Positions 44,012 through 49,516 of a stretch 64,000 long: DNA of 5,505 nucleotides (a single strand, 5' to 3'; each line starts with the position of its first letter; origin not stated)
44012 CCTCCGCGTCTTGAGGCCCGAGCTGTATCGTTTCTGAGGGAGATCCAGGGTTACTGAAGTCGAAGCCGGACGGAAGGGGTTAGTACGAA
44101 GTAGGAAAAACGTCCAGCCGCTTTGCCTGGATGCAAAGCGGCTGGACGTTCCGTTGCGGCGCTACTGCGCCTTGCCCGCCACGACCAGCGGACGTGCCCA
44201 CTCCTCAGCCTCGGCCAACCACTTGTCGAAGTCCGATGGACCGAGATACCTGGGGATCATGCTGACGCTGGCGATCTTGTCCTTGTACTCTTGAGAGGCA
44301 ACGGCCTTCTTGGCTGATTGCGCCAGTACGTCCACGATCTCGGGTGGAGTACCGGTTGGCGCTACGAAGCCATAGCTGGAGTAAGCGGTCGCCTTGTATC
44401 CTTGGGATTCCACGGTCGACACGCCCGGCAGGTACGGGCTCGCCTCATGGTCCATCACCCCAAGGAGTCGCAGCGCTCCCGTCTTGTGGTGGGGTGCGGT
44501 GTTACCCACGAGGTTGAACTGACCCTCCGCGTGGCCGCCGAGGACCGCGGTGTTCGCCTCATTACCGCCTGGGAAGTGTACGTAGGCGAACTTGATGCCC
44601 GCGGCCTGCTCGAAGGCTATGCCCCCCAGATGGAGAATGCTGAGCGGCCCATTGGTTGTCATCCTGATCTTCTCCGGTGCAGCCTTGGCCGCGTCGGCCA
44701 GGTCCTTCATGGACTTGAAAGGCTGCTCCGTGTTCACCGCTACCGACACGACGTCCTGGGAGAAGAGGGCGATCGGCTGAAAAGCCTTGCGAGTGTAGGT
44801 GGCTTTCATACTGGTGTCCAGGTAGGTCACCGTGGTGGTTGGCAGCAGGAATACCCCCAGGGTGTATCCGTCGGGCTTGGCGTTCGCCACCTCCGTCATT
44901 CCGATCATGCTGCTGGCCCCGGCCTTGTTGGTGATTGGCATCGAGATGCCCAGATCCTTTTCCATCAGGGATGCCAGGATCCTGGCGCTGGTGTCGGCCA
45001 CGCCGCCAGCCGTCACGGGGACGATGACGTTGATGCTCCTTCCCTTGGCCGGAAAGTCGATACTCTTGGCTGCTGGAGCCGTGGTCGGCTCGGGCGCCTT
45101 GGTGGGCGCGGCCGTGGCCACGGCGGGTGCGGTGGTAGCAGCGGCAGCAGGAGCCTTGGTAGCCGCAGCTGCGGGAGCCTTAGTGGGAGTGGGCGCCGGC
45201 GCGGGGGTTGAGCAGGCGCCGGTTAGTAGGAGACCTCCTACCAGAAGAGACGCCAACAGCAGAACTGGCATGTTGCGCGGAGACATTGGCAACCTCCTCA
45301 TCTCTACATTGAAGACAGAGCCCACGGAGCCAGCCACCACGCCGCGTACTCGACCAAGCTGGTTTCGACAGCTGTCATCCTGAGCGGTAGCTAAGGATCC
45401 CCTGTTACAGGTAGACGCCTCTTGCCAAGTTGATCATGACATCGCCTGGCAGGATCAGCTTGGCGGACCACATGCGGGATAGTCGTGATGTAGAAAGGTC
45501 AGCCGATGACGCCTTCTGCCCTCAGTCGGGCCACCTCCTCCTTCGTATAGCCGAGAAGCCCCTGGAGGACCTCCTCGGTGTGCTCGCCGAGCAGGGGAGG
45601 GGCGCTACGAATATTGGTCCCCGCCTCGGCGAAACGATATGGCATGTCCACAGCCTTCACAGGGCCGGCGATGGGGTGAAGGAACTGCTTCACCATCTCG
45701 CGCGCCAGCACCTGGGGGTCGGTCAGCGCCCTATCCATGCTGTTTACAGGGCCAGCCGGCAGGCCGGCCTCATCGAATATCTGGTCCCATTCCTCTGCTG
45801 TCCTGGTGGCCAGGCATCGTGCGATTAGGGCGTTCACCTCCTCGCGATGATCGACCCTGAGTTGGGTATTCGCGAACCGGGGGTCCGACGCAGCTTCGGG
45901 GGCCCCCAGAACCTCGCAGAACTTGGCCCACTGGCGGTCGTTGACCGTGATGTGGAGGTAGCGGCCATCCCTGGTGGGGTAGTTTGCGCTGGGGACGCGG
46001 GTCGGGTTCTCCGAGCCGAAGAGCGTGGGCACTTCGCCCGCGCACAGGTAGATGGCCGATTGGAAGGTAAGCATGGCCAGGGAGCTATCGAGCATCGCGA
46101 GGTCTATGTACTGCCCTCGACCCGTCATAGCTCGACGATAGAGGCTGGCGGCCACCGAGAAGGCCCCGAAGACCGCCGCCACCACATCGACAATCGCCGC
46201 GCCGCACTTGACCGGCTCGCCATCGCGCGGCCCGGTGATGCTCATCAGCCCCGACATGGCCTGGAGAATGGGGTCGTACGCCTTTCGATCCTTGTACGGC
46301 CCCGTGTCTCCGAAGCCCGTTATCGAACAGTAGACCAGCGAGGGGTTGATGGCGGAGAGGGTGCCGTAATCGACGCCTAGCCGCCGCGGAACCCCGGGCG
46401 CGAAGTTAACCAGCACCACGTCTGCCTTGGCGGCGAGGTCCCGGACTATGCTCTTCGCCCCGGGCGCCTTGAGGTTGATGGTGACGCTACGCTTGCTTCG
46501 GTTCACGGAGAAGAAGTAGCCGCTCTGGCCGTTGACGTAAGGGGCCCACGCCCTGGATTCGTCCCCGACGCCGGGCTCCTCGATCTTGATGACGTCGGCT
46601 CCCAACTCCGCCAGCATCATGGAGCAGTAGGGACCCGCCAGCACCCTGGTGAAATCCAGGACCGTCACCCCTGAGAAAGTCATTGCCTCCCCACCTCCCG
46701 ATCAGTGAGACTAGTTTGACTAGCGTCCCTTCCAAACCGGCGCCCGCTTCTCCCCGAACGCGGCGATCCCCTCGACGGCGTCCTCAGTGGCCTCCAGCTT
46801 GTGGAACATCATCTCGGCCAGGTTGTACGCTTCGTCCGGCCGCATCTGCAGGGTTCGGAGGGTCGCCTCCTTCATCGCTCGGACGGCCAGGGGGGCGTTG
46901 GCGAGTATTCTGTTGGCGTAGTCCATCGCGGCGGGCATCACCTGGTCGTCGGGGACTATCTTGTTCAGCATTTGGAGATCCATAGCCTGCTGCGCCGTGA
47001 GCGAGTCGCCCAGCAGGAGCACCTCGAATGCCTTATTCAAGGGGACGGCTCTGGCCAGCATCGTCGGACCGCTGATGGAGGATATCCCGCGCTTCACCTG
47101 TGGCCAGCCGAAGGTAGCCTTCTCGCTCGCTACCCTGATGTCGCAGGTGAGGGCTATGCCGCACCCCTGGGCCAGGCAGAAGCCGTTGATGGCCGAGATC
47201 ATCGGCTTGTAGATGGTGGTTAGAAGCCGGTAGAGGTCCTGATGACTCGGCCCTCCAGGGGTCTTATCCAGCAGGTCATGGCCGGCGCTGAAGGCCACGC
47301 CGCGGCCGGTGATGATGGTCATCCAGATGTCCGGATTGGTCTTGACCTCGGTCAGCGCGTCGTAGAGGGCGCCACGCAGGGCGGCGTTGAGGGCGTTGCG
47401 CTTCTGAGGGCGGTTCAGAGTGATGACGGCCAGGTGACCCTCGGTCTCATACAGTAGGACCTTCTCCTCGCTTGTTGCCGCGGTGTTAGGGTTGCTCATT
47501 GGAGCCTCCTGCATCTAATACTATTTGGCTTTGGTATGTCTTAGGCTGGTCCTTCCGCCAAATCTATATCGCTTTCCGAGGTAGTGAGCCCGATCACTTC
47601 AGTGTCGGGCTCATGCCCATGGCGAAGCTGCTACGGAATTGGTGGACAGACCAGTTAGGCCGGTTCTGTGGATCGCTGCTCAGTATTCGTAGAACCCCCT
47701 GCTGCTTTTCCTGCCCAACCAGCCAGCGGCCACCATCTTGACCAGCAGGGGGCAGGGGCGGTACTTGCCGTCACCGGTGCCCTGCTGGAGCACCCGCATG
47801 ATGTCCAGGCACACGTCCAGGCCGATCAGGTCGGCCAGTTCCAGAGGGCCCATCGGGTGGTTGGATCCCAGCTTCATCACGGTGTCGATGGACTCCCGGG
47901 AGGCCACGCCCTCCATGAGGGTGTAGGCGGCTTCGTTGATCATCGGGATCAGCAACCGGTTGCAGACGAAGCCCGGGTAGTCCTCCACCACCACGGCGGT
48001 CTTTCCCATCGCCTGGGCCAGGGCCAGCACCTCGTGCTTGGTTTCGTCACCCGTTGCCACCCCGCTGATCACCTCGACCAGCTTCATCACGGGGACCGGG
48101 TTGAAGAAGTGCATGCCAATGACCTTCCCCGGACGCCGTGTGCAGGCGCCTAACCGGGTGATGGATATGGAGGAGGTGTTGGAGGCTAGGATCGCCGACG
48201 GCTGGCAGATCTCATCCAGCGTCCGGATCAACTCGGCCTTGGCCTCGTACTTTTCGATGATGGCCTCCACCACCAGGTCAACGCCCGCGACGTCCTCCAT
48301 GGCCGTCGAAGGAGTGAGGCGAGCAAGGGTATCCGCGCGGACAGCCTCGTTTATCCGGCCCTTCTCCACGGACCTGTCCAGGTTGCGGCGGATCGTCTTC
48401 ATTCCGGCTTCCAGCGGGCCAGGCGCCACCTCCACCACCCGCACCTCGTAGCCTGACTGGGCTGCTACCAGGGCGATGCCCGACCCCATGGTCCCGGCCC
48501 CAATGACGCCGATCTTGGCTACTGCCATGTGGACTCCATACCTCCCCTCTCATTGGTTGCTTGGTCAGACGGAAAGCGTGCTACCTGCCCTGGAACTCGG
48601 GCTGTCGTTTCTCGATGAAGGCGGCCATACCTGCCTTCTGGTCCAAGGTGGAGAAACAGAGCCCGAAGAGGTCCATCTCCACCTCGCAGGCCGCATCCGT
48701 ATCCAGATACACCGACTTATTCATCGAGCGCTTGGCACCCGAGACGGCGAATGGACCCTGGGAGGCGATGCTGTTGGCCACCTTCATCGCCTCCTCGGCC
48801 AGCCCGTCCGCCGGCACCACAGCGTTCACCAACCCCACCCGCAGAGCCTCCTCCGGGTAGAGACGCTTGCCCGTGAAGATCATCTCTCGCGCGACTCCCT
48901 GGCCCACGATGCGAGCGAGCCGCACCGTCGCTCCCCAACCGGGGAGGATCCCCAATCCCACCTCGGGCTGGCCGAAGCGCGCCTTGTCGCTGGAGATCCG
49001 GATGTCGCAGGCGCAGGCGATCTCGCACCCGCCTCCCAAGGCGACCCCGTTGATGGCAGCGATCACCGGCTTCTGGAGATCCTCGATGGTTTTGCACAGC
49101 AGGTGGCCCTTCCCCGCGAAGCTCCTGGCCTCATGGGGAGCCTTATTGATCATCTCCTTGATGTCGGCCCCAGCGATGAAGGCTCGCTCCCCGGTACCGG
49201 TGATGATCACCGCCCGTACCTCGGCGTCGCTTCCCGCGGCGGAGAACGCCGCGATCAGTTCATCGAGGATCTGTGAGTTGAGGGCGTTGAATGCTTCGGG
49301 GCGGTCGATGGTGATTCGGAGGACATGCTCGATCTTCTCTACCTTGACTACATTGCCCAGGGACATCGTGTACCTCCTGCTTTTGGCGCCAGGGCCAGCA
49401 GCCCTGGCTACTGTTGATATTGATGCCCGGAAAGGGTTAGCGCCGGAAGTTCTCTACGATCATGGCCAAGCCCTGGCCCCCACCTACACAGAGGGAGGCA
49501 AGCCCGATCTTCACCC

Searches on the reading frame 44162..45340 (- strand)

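Call 9: search_protein_families(library=pfam, proteins=[window:44162-45340:-])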
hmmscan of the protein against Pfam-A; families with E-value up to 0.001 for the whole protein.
window:44162-45340:- (392 aa): 1 family
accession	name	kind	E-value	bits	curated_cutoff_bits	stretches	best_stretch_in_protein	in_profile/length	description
PF03401.19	TctC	-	1.2e-40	140.2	27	1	119-380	2-263/274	Tripartite tricarboxylate transporter family receptor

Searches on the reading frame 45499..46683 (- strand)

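Call 48: search_protein_families(library=pfam, proteins=[window:45499-46683:-], max_evalue=0.00001)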
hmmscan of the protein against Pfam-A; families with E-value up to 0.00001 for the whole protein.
window:45499-46683:- (394 aa): 1 family
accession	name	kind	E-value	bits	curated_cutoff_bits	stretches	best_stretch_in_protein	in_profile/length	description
PF02515.22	CoA_transf_3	-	2.8e-130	435.1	23.3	1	4-369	2-366/366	CoA-transferase family III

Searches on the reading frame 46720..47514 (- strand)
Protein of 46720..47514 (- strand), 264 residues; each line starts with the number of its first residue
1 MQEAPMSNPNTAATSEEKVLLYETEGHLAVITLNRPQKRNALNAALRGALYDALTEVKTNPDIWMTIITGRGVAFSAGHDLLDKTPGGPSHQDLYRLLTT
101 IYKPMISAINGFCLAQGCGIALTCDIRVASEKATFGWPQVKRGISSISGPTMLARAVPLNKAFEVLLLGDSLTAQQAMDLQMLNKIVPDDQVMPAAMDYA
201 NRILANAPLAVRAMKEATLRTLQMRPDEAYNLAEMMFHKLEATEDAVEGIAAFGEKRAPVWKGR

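Call 48: search_protein_families(library=pfam, proteins=[window:46720-47514:-], max_evalue=0.00001)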
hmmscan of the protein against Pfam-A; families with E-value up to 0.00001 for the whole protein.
window:46720-47514:- (264 aa): 2 families
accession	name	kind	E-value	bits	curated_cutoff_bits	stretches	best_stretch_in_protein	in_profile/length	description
PF00378.25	ECH_1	-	8.3e-55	186.3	27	1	24-263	2-250/251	Enoyl-CoA hydratase/isomerase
PF16113.10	ECH_2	-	3.7e-23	83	27.2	1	29-192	2-177/335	Enoyl-CoA hydratase/isomerase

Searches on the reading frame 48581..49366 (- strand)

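Call 48: search_protein_families(library=pfam, proteins=[window:48581-49366:-], max_evalue=0.00001)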
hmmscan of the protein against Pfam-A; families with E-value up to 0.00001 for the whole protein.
window:48581-49366:- (261 aa): 2 families
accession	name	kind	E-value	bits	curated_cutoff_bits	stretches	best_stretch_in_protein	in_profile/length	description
PF00378.25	ECH_1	-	3.7e-75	252.9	27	1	13-260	4-250/251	Enoyl-CoA hydratase/isomerase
PF16113.10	ECH_2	-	3.3e-40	139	27.2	1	17-190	3-178/335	Enoyl-CoA hydratase/isomerase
